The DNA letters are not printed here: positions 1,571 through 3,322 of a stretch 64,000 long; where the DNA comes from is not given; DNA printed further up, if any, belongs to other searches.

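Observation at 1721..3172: G-alpha-like protein lacking the switch II DVGGQ motif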

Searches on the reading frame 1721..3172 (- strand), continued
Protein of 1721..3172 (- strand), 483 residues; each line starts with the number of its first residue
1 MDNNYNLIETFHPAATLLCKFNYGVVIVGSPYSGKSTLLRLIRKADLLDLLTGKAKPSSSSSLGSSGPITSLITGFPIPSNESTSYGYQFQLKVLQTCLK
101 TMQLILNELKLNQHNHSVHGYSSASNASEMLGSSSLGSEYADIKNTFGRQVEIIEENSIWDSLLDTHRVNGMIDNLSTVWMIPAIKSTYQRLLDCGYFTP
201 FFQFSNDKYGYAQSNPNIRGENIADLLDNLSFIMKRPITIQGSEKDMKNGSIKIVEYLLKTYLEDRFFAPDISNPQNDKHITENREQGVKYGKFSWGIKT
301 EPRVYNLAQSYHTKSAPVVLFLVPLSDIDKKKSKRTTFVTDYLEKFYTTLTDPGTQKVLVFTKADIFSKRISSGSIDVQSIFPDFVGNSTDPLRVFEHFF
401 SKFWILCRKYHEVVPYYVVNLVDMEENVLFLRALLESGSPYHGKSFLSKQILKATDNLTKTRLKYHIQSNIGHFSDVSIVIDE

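Call 60: list_cluster_members(proteins=[P0003, P0004, P0005, P0006, P0007, P0002])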
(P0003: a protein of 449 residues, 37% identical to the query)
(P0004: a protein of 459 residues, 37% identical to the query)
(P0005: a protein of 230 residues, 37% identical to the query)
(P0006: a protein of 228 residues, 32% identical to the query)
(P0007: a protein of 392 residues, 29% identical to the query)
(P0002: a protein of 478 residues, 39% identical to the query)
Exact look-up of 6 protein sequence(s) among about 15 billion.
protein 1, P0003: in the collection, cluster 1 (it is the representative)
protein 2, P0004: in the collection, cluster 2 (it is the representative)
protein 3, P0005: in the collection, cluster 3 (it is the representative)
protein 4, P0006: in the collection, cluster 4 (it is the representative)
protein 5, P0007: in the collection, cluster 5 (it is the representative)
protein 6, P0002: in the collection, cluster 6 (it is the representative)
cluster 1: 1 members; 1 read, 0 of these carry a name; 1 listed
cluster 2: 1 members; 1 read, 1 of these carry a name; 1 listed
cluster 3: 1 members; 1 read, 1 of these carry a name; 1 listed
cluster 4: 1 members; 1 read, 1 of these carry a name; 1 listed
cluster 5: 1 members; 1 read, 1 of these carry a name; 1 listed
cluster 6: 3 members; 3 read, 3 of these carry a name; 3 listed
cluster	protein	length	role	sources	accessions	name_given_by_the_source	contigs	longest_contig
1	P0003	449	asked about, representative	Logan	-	-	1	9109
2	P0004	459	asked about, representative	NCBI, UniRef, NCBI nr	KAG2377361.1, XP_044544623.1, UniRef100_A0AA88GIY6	hypothetical protein C9374_009272 [Naegleria lovaniensis] | Uncharacterized protein n=1 Tax=Naegleria lovaniensis TaxID=51637 RepID=A0AA88GIY6_NAELO | uncharacterized protein C9374_009272 [Naegleria lovaniensis]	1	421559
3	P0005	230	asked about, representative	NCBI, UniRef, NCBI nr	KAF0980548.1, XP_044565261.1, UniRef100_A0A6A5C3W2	hypothetical protein FDP41_013331 [Naegleria fowleri] | Uncharacterized protein n=1 Tax=Naegleria fowleri TaxID=5763 RepID=A0A6A5C3W2_NAEFO | uncharacterized protein FDP41_013331 [Naegleria fowleri]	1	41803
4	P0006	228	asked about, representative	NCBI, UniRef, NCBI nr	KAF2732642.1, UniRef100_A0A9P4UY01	G-alpha-domain-containing protein [Polyplosphaeria fusca] | G-alpha-domain-containing protein n=1 Tax=Polyplosphaeria fusca TaxID=682080 ...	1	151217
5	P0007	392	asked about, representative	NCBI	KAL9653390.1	hypothetical protein ABK040_002026 [Willaertia magna]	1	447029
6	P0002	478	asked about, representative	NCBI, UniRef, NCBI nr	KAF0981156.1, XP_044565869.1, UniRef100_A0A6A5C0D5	hypothetical protein FDP41_012944 [Naegleria fowleri] | G domain-containing protein n=2 Tax=Naegleria fowleri TaxID=5763 RepID=A0A6A5C0D5_NAEFO | uncharacterized protein FDP41_012944 [Naegleria fowleri]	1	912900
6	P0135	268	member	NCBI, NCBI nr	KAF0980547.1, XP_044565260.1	hypothetical protein FDP41_013330 [Naegleria fowleri] | uncharacterized protein FDP41_013330 [Naegleria fowleri]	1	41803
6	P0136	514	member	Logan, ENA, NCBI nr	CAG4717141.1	unnamed protein product [Naegleria fowleri]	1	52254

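Call 74: search_solved_structures(query=A2, max_evalue=0.01, show_alignments=1)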
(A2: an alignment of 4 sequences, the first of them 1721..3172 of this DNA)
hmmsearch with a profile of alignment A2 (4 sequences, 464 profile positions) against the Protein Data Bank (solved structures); distinct sequences matched with E-value up to 0.01: 107 (the best 60 are shown).
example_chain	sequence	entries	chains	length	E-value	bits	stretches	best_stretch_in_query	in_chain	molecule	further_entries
9uan_B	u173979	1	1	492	3.7e-07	32.8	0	332-364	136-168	miniGq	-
9xxt_A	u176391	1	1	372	0.00023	23.6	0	297-364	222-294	Isoform Gnas-2 of Guanine nucleotide-binding protein G(s) subunit alpha isoforms short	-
8vga_A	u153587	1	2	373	0.0011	21.3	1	297-371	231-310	Guanine nucleotide-binding protein alpha subunit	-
8gw8_A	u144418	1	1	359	0.0013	21.2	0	332-364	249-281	Isoform Gnas-2 of Guanine nucleotide-binding protein G(s) subunit alpha isoforms short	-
8z9o_C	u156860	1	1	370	0.0018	20.7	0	312-364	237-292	Isoform Gnas-2 of Guanine nucleotide-binding protein G(s) subunit alpha isoforms short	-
7y35_A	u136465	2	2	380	0.0019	20.6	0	312-364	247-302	Isoform Gnas-2 of Guanine nucleotide-binding protein G(s) subunit alpha isoforms short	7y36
8jis_A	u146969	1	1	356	0.0026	20.1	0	332-364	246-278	Guanine nucleotide-binding protein G(s) subunit alpha isoforms short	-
8jip_A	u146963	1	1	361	0.0027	20.1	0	332-364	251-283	Guanine nucleotide-binding protein G(s) subunit alpha isoforms short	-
7e5e_A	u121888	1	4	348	0.0027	20.1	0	314-364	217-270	Isoform Gnas-2 of Guanine nucleotide-binding protein G(s) subunit alpha isoforms short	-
8jir_A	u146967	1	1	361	0.0028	20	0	332-364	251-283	Guanine nucleotide-binding protein G(s) subunit alpha isoforms short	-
6xox_A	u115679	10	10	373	0.0028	20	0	314-364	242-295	Alpha subunit of Gs with N-terminus swapped with equivalent residues in Gi,Guanine nucleot | Guanine nucleotide-binding protein G(s) subunit alpha isoforms shor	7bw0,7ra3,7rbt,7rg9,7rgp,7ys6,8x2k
9lw5_A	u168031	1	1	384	0.0028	20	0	312-364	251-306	Guanine nucleotide-binding protein G(s) subunit alpha isoforms short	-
7aue_A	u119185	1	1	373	0.0028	20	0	314-364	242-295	Guanine nucleotide-binding protein G(s) subunit alpha isoforms short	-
7kh0_A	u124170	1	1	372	0.0028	20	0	314-364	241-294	Guanine nucleotide-binding protein G(i) subunit alpha-3, Isoform Gnas-2 of Guanine nucleot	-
6au6_A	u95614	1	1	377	0.0029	20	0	313-364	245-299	Guanine nucleotide-binding protein G(s) subunit alpha isoforms short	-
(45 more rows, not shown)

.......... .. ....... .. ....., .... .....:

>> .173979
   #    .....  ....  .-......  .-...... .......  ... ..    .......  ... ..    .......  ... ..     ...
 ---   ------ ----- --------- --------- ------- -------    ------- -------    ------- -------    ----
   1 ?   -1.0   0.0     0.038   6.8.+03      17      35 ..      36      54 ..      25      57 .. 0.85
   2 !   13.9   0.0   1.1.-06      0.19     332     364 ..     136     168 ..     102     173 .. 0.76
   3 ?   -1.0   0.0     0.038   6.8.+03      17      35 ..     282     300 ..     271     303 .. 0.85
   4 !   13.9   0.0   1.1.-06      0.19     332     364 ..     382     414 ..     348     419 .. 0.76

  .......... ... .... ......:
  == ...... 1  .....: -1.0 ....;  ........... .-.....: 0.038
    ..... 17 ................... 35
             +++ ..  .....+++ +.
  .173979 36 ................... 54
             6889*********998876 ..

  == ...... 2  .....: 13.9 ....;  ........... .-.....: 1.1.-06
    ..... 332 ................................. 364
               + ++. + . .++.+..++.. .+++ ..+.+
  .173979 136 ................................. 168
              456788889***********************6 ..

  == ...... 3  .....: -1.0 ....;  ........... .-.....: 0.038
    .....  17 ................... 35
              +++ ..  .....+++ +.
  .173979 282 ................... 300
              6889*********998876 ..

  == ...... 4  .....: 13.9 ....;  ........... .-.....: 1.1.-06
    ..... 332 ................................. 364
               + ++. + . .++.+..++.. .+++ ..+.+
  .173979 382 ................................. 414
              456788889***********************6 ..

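Call 76: find_related_loci(query=A2, collection=metagenome_contigs, flank=1500)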
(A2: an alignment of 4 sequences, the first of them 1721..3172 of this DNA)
Query A2 (483 aa) in metagenome_contigs; peptide patterns used: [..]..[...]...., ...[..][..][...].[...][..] (x = any residue, [..] = any of these).
503 stretches matched a pattern, but none encodes a relative of the query by tblastn (E <= 1e-3).
